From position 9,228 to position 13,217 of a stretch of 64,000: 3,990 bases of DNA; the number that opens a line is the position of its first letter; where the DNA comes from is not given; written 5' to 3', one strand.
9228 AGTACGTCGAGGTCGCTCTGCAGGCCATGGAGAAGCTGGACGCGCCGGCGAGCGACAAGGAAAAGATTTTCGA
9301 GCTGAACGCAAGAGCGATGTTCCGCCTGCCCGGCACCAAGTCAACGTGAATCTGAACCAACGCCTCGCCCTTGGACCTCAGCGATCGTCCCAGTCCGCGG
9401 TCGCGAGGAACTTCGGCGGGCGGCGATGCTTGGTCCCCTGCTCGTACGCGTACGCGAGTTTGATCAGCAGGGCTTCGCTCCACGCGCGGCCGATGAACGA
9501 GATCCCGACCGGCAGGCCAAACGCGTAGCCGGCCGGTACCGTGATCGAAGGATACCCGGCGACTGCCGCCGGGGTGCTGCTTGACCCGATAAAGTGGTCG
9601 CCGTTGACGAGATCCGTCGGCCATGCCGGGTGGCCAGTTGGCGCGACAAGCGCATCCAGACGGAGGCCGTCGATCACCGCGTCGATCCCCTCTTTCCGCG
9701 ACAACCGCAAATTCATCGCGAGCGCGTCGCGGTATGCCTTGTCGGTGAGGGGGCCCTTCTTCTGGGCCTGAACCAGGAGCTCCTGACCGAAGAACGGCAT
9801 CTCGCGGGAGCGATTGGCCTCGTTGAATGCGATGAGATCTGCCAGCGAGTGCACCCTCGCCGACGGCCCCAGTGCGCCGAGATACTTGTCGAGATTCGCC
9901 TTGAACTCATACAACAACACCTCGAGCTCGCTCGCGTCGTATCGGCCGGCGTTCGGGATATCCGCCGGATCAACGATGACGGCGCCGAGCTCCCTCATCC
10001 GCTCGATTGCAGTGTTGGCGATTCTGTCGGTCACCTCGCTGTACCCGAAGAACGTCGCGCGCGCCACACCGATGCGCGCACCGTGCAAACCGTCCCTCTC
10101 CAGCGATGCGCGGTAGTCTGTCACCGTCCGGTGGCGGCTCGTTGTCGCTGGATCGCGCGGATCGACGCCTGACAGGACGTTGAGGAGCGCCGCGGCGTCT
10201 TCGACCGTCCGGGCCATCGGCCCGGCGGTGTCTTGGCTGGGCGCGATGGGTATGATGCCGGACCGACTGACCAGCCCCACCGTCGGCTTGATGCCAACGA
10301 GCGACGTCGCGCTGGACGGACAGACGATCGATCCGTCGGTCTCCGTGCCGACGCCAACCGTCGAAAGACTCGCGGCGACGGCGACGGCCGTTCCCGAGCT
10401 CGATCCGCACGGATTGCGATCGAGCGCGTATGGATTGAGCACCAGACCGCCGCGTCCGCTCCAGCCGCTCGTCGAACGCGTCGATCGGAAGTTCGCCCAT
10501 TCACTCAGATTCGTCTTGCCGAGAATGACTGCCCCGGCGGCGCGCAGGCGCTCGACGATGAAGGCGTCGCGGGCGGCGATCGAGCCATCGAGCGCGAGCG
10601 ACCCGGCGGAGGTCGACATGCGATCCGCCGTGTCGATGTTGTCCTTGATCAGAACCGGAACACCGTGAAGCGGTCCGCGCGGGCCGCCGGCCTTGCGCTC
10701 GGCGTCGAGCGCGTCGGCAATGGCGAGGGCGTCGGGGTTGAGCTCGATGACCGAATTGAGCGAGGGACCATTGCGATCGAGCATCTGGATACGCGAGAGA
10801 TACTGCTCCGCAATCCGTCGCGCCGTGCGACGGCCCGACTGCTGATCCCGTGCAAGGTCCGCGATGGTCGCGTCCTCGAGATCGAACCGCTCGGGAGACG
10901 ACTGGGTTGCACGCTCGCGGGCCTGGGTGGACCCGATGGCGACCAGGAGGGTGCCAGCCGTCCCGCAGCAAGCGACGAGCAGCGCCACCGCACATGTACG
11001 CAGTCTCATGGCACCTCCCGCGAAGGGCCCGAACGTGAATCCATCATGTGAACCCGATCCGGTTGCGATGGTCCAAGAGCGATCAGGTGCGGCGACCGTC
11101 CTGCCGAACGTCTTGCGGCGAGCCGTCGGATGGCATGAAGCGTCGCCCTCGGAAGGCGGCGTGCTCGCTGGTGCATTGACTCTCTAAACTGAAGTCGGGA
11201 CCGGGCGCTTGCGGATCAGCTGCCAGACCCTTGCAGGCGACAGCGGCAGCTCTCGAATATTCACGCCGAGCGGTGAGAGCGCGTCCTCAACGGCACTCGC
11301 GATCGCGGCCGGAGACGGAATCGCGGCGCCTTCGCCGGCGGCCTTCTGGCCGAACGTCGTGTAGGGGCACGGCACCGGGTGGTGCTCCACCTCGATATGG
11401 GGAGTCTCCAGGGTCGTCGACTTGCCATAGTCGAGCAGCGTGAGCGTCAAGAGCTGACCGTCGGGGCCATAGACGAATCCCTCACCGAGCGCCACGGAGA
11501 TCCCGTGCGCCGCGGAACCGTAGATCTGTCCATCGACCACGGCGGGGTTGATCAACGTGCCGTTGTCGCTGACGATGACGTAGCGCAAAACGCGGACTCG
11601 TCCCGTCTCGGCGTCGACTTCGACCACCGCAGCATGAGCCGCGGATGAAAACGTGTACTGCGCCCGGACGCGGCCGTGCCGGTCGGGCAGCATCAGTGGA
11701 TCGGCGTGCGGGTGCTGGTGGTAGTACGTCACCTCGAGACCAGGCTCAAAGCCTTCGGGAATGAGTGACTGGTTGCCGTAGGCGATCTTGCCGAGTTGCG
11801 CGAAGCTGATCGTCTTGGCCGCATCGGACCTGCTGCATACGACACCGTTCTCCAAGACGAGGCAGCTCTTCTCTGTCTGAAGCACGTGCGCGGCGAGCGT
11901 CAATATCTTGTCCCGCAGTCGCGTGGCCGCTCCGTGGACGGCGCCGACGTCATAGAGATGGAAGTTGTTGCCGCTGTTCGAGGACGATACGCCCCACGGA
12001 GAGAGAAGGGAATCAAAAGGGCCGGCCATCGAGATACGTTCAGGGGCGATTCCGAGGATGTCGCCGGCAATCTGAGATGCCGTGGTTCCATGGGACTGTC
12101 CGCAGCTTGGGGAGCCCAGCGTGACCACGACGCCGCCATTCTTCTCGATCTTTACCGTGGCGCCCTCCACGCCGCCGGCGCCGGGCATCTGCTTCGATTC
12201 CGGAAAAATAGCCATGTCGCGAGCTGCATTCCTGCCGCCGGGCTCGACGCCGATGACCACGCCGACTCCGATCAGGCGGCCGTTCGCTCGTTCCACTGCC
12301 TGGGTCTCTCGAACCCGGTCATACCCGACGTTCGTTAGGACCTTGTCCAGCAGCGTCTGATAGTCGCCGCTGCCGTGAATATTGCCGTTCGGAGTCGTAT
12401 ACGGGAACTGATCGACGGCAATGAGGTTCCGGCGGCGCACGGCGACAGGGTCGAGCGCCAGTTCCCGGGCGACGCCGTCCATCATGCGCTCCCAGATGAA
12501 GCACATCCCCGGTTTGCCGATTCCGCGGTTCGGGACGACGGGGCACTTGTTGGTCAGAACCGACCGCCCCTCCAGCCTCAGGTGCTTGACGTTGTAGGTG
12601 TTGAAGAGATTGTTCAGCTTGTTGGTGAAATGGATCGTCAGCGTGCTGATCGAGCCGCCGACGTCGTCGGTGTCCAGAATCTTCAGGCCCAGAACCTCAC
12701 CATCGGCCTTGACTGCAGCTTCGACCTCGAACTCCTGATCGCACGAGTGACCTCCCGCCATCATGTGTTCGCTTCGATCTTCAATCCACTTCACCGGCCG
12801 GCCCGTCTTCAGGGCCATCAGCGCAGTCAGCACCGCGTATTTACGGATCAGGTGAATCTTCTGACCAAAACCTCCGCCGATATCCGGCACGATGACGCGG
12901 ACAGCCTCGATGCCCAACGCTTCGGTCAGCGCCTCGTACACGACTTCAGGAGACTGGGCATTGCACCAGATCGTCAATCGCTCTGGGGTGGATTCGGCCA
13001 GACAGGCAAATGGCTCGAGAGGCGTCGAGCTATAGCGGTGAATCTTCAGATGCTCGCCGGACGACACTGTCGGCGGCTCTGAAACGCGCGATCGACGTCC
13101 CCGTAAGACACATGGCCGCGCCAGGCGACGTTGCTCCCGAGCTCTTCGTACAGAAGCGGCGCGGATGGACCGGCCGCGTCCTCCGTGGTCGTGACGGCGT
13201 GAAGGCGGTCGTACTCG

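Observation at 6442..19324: Composite catabolic cluster: XDH-family molybdenum hydroxylase (S, L ... M, G) + amidase + amidohydrolase_2 + UbiD decarboxylase embedded in a TctC / TctAB uptake operon + cytochrome c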

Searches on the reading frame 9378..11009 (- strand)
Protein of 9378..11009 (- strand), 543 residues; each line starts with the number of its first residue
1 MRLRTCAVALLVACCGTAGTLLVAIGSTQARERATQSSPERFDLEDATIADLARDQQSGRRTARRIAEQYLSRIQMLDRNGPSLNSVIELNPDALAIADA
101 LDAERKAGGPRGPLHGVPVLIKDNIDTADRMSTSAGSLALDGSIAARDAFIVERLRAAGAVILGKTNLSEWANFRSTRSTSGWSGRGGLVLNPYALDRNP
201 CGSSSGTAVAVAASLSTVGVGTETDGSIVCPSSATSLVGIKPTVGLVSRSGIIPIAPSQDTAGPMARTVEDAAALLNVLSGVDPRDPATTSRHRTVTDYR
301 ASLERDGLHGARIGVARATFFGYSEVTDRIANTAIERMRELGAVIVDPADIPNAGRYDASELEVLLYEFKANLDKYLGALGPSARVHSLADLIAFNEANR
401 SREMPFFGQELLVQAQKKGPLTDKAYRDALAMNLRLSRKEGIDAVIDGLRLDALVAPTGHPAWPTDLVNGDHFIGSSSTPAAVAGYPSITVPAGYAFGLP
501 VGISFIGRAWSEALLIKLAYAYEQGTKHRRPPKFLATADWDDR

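Call 4: search_protein_families(library=pfam, proteins=[window:9378-11009:-], max_evalue=0.01)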
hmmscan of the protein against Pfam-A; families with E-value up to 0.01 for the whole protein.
window:9378-11009:- (543 aa): 1 family
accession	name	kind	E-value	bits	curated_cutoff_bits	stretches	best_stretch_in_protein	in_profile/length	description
PF01425.27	Amidase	-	3.2e-97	326.8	27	1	66-515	2-444/445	Amidase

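Call 10: find_encoding_contigs(protein=window:9378-11009:-, flank=10000, max_places=6)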
Protein window:9378-11009:- (543 aa): no gene with exactly this product is on record in the collection.

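Call 28: search_solved_structures(query=window:9378-11009:-, max_evalue=1e-20)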
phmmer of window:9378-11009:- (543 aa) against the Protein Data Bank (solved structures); distinct sequences matched with E-value up to 1e-20: 36.
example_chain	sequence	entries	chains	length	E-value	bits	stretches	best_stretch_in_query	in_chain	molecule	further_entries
1m21_A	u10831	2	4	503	7.3e-154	516.7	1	43-536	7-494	Peptide Amidase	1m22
5ac3_A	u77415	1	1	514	2.2e-153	515.1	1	39-536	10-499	PEPTIDE AMIDASE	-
5ewq_A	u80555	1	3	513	7.5e-95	322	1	43-533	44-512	Amidase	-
4wj3_A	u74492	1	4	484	7.6e-69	236.2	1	45-532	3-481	Glutamyl-tRNA(Gln) amidotransferase subunit A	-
2df4_A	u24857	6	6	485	6.8e-48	167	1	77-524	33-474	Glutamyl-tRNA(Gln) amidotransferase subunit A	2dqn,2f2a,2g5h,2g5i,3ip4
3h0l_A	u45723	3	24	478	7e-48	167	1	111-529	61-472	Glutamyl-tRNA(Gln) amidotransferase subunit A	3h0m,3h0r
3al0_A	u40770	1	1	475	8.4e-48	166.7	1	84-529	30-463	Glutamyl-tRNA(Gln) amidotransferase subunit A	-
2gi3_A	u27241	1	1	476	8.4e-48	166.7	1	84-529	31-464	Glutamyl-tRNA(Gln) amidotransferase subunit A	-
3kfu_E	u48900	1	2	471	1.5e-46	162.6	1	59-528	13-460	Glutamyl-tRNA(Gln) amidotransferase subunit A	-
6te4_A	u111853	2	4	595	8.5e-45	156.8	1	42-285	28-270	Tse8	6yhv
4cp8_A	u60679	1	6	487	5e-36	127.9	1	58-346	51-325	ALLOPHANATE HYDROLASE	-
3a1k_A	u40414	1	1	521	4.8e-35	124.6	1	112-349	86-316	Amidase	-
3a1i_A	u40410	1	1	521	1.3e-34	123.2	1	112-349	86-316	Amidase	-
6c62_A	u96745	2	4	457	5.5e-33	117.9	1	56-321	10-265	Biuret hydrolase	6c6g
2dc0_A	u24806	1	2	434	9.9e-33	117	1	54-282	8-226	probable amidase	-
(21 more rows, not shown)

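Call 42: search_protein_families(library=ncbifam, proteins=[window:9378-11009:-], max_evalue=0.00001)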
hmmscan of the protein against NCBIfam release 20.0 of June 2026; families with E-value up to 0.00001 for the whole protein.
window:9378-11009:- (543 aa): 26 families (the best 25 are shown)
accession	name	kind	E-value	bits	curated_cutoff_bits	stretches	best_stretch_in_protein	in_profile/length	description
NF006006.0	PRK08137.1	equivalog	1.4e-227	756.7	534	1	25-538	13-523/529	amidase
NF005300.0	PRK06828.1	subfamily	8e-169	562.1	494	1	45-533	11-489/491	amidase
NF005219.0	PRK06707.1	equivalog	8e-110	367.8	498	1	46-533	70-535/536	amidase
NF008874.0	PRK11910.1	equivalog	7.4e-82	275.7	680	1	63-533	181-613/615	amidase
NF005688.0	PRK07488.1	equivalog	2.8e-76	257.3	532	1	42-529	6-469/474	indoleacetamide hydrolase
TIGR00132.1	gatA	equivalog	7.5e-66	222.8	481.1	1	64-526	13-464/466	Asp-tRNA(Asn)/Glu-tRNA(Gln) amidotransferase subunit GatA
NF005565.0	PRK07235.1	subfamily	2.1e-58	198.2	545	2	108-352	82-319/506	amidase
NF006631.0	PRK09201.1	equivalog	1.9e-57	195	461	1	45-336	5-283/466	AtzE family amidohydrolase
TIGR02715.1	amido_AtzE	subfamily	1.8e-53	182.1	425.75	1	49-321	2-264/452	AtzE family amidohydrolase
NF005686.0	PRK07486.1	subfamily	3e-52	177.9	465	2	43-344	10-304/486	amidase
NF006043.0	PRK08186.1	subfamily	6.7e-52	176.7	487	1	46-346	6-289/600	allophanate hydrolase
NF004717.0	PRK06061.1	equivalog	8.8e-50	169.8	498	2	41-299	11-258/483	amidase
NF005127.0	PRK06565.1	equivalog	2.5e-49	168.2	575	2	42-286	4-247/570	amidase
NF004815.0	PRK06169.1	equivalog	2.5e-49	168.1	506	1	73-347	33-300/471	amidase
NF005450.0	PRK07042.1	equivalog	2.1e-48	165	458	1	46-530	6-456/464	amidase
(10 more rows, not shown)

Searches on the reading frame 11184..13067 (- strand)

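Call 4: search_protein_families(library=pfam, proteins=[window:11184-13067:-], max_evalue=0.01)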
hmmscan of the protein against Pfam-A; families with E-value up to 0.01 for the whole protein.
window:11184-13067:- (627 aa): 2 families
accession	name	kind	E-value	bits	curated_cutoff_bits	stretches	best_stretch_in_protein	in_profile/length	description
PF02738.23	MoCoBD_1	-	3e-58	197.2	27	1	6-215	32-244/244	Molybdopterin cofactor-binding domain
PF20256.3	MoCoBD_2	-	5.6e-58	197.1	27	1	243-556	2-283/283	Molybdopterin cofactor-binding domain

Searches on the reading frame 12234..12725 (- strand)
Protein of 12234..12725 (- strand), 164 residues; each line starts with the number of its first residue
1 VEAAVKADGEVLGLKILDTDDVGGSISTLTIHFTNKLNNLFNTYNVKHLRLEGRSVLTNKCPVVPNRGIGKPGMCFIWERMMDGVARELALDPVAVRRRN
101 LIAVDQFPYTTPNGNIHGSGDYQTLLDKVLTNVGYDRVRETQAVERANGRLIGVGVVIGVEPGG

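Call 43: search_solved_structures(query=window:12234-12725:-, max_evalue=0.00001, show_alignments=5)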
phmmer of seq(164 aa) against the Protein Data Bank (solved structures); distinct sequences matched with E-value up to 0.00001: 8.
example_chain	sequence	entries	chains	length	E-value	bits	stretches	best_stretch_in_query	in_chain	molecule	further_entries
1t3q_B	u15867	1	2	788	3.4e-17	65.8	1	40-159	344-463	quinoline 2-oxidoreductase large subunit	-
1ffu_B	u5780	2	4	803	1.1e-16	64.1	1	3-160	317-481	CUTL, MOLYBDOPROTEIN OF CARBON MONOXIDE DEHYDROGENASE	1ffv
8uem_A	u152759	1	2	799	3.3e-15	59.3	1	6-159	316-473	Carbon monoxide dehydrogenase (Large chain), CoxL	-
7dqx_A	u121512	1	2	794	2.9e-08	36.7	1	2-159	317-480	6-hydroxypseudooxynicotine dehydrogenase complex subunit gamma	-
1n5w_B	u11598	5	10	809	9e-08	35.1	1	46-146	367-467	Carbon monoxide dehydrogenase large chain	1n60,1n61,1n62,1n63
1zxi_B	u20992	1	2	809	9e-08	35.1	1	46-146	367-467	Carbon monoxide dehydrogenase large chain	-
4zoh_A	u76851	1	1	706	1.5e-07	34.4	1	2-127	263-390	Putative oxidoreductase molybdopterin-binding subunit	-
1dgj_A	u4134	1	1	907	1.7e-06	31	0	43-161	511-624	ALDEHYDE OXIDOREDUCTASE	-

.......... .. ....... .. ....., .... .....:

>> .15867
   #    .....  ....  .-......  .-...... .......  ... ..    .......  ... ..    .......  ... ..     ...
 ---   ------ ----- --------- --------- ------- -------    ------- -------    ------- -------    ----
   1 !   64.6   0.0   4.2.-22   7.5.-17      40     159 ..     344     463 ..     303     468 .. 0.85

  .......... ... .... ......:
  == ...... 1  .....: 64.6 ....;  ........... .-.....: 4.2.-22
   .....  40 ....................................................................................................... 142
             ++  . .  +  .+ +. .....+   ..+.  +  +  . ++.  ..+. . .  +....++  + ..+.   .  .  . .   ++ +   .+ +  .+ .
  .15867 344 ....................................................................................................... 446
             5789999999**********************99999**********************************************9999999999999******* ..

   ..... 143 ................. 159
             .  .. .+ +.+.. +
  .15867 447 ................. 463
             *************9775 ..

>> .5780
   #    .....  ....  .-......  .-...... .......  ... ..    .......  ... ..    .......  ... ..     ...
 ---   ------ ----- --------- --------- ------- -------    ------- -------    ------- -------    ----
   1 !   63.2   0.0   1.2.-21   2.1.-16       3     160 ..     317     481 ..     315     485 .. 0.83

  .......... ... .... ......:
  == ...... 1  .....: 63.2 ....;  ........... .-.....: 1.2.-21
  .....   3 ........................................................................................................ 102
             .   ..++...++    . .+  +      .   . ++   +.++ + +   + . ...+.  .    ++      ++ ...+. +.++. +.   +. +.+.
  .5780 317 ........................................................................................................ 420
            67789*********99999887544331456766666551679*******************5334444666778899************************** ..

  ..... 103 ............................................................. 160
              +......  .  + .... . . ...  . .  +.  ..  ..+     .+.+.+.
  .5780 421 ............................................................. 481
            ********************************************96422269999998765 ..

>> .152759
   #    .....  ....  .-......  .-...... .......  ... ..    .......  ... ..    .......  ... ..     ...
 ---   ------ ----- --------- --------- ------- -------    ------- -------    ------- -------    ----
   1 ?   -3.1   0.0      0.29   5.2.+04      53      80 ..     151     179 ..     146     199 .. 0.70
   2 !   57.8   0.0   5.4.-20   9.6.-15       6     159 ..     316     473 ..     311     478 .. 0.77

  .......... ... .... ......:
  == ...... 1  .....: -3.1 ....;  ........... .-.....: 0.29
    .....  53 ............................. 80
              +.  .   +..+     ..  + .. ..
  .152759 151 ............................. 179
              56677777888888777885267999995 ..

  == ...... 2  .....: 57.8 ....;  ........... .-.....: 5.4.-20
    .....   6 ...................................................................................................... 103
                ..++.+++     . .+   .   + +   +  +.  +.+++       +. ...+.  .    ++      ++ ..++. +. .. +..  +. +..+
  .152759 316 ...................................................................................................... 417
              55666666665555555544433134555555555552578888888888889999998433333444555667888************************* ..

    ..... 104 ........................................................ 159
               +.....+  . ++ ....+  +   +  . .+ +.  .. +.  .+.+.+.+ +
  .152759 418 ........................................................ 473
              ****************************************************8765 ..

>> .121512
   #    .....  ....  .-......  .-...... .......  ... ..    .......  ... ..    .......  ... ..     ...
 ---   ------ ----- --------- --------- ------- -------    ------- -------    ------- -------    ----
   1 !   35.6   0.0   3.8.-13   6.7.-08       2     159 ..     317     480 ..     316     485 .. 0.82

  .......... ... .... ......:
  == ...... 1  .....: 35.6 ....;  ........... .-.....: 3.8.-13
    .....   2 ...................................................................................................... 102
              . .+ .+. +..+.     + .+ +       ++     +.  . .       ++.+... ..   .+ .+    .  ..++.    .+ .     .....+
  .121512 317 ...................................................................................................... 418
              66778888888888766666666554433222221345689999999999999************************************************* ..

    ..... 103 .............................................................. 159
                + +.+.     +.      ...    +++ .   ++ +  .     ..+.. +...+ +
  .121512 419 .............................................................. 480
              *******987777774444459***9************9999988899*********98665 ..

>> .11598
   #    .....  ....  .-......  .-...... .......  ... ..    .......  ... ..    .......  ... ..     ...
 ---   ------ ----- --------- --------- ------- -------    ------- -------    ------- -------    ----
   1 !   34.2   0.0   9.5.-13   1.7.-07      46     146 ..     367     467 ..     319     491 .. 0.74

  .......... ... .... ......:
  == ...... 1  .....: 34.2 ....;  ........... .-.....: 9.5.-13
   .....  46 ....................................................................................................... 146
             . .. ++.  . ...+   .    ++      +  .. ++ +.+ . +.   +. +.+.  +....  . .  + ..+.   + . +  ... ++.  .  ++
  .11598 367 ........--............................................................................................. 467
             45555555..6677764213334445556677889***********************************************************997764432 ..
